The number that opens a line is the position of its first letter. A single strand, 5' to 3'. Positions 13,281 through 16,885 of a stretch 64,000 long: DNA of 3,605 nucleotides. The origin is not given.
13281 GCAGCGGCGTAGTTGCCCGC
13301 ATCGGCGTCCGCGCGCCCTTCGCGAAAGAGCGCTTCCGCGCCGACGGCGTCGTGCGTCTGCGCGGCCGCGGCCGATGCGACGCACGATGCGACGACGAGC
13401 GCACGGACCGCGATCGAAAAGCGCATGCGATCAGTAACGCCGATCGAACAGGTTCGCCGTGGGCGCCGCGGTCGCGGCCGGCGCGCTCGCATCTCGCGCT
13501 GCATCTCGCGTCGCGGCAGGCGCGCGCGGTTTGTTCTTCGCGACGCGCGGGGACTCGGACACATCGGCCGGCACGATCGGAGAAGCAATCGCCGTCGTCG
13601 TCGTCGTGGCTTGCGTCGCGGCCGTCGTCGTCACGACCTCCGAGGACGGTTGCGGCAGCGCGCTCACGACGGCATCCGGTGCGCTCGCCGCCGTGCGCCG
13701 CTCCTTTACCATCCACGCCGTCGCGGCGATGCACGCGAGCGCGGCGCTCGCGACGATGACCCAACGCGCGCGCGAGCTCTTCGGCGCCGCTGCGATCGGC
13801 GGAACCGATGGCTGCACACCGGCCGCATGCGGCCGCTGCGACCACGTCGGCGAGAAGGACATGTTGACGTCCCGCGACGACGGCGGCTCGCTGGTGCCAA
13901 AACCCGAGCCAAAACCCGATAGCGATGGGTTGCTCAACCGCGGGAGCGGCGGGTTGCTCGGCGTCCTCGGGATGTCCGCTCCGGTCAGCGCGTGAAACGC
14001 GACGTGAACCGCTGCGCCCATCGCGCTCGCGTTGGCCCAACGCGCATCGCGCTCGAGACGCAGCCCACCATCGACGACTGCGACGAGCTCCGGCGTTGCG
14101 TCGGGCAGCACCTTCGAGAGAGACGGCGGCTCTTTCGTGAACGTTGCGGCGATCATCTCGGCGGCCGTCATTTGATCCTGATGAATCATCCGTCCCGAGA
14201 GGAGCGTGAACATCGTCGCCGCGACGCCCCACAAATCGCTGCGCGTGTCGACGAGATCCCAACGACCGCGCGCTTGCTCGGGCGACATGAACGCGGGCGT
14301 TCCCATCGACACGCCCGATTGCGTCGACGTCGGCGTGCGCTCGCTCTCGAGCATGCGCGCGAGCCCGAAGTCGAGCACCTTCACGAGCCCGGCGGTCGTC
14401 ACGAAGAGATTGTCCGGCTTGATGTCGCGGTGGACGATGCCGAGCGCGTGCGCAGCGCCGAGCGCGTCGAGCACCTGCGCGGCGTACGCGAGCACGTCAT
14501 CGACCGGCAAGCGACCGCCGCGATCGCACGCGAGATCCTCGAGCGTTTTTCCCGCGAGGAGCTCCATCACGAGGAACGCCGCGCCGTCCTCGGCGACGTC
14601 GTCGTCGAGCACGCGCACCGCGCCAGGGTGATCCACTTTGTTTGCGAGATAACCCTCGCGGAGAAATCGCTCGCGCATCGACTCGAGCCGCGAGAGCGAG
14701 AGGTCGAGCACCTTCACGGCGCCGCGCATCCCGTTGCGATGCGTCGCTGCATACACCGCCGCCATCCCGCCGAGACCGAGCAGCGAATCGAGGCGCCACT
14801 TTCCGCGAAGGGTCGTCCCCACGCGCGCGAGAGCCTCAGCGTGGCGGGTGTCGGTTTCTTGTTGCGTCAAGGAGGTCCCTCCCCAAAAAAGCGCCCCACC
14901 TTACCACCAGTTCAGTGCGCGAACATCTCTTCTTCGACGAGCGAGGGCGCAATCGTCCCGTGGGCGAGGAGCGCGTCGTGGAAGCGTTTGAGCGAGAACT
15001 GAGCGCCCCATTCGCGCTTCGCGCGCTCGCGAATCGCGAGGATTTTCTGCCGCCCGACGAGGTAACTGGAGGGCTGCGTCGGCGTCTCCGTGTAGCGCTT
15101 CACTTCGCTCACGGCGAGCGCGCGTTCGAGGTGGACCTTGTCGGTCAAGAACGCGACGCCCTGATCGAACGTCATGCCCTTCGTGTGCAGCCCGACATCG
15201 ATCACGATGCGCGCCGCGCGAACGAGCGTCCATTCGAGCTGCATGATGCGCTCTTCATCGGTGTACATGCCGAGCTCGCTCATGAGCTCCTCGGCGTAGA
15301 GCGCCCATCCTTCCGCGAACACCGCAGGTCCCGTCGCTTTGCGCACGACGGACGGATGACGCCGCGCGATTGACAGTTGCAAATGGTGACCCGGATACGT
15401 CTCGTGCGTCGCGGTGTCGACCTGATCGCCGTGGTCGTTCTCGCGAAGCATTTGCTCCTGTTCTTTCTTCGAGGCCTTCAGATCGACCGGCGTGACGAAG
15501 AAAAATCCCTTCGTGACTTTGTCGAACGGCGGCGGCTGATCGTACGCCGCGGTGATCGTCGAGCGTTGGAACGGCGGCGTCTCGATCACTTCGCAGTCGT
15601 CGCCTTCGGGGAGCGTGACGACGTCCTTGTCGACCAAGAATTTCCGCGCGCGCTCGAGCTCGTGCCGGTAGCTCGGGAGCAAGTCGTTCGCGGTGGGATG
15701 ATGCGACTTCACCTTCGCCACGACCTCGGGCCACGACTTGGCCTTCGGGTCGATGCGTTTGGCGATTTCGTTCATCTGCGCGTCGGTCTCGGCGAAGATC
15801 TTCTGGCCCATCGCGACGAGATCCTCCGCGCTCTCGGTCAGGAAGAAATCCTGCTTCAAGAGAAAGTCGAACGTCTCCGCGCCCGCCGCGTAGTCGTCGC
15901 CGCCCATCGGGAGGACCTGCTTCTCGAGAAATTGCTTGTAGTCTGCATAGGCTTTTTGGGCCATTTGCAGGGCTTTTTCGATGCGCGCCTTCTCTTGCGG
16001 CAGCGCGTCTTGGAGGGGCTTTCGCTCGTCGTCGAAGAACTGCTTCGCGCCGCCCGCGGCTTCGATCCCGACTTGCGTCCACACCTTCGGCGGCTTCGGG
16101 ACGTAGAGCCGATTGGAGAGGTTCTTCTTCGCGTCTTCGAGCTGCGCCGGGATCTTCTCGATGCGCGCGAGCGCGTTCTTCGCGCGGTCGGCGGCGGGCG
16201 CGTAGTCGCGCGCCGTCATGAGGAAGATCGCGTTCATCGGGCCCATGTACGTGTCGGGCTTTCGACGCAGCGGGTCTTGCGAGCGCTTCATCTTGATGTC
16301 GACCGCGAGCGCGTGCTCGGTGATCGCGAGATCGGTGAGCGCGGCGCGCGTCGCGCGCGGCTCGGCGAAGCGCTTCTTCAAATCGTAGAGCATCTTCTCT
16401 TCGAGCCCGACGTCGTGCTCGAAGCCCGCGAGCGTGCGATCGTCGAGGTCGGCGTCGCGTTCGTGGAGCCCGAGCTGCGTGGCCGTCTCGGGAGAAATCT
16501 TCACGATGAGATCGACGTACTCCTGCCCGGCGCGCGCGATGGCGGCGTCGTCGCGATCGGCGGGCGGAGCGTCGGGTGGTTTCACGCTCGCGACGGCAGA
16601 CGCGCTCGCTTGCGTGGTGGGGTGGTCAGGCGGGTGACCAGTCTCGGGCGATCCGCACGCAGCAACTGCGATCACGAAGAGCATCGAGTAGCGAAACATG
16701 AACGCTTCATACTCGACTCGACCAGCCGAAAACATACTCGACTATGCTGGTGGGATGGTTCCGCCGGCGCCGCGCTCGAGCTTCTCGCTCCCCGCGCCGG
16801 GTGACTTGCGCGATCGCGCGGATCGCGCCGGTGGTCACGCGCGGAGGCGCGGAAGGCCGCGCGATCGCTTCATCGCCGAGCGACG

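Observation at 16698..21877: Sensor histidine kinase translationally coupled (ATGA) to a 1243 aa Ser/Thr-kinase-AAA-TPR protein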

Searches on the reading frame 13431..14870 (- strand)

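Call 10: search_protein_families(library=pfam, proteins=[window:13431-14870:-], max_evalue=0.001)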
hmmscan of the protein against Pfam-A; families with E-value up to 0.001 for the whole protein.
window:13431-14870:- (479 aa): 5 families
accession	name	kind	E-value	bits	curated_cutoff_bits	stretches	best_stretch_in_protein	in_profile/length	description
PF00069.31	Pkinase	-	4.9e-35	121.6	31.7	1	27-277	3-251/263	Protein kinase domain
PF07714.23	PK_Tyr_Ser-Thr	-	3.2e-22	79.5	23.1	1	27-248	3-222/258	Protein tyrosine and serine/threonine kinase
PF01636.29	APH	-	9.9e-07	29.2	23.2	1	126-172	147-198/239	Phosphotransferase enzyme family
PF03109.22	ABC1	-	6.9e-06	25.8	22.9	1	98-177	143-220/244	ABC1 atypical kinase-like domain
PF06293.20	Kdo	-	0.00042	20.3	21.3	1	44-168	36-166/207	Lipopolysaccharide kinase (Kdo/WaaP) family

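Call 27: search_protein_families(library=padloc, proteins=[window:13431-14870:-], max_evalue=0.001)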
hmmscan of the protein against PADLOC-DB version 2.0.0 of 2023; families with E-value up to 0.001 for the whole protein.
window:13431-14870:- (479 aa): 33 families (the best 25 are shown)
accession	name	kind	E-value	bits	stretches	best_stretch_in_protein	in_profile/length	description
PDLC04042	PD-T4-6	-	1.9e-82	275.2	1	19-295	5-276/292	-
PDLC04061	PD-T4-6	-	2.2e-73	246.5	1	7-468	7-467/510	-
PDLC04053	PD-T4-6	-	7.1e-62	207.6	1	21-305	7-284/311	-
PDLC04043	PD-T4-6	-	7.5e-59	197.9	1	19-447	11-388/452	-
PDLC04039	PD-T4-6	-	2.9e-58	196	1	15-392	7-377/458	-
PDLC04054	PD-T4-6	-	5.5e-56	188.5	1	18-327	6-292/347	-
PDLC04041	PD-T4-6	-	4.9e-55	185.5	1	20-463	25-389/443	-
PDLC04060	PD-T4-6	-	9.1e-54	181.1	1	17-286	2-264/486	-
PDLC04138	mad6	-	6.7e-53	178.6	1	19-277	47-300/659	mads_6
PDLC04040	PD-T4-6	-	3.1e-49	166.1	1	30-292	1-266/547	-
PDLC04047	PD-T4-6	-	2.8e-47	159.4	1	17-284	4-265/327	-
PDLC04052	PD-T4-6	-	5e-47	159.2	1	21-286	7-271/496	-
PDLC04057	PD-T4-6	-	6.7e-45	151.9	1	17-290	2-269/443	-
PDLC01088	C3a189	-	7.1e-43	145.2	1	29-421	3-308/840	kinase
PDLC04064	PD-T4-6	-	5.2e-40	135.5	1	23-288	20-277/369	-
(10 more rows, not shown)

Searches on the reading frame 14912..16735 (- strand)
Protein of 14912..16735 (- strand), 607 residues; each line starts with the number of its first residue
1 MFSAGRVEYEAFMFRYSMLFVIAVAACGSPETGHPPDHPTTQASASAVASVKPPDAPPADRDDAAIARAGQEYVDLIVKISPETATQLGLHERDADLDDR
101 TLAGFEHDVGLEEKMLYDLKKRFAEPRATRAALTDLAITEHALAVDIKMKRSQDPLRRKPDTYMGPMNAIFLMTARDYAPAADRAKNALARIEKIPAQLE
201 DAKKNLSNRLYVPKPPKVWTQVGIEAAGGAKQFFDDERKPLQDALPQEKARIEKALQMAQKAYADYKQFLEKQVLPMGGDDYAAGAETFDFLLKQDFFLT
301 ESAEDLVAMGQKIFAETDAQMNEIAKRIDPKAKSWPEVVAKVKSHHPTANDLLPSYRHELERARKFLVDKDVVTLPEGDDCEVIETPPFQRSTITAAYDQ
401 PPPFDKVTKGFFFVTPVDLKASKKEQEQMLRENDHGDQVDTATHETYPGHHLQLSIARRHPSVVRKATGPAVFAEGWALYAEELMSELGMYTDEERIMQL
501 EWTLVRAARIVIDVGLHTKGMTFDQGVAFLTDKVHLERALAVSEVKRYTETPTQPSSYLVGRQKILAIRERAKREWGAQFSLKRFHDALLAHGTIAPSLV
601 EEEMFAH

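Call 10: search_protein_families(library=pfam, proteins=[window:14912-16735:-], max_evalue=0.001)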
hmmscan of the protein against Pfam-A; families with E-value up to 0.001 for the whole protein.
window:14912-16735:- (607 aa): 1 family
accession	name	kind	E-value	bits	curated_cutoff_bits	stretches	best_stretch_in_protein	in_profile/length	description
PF05960.17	DUF885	-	1.9e-104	351.6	32.4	1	82-604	1-532/532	Bacterial protein of unknown function (DUF885)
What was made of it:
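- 12500..16699 (-): Block of three minus-strand genes that now separates the HK from its ancestral cluster: a TPR protein (12500-13588), a second Hanks kinase (13431-14870) and a DUF885 lipoprotein (14912-16699). Pfam (call 10).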

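Call 84: search_protein_families(library=ncbifam, proteins=[window:14912-16699:-], max_evalue=0.00001)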
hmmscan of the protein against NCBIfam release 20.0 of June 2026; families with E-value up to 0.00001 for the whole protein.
window:14912-16699:- (595 aa): 0 families
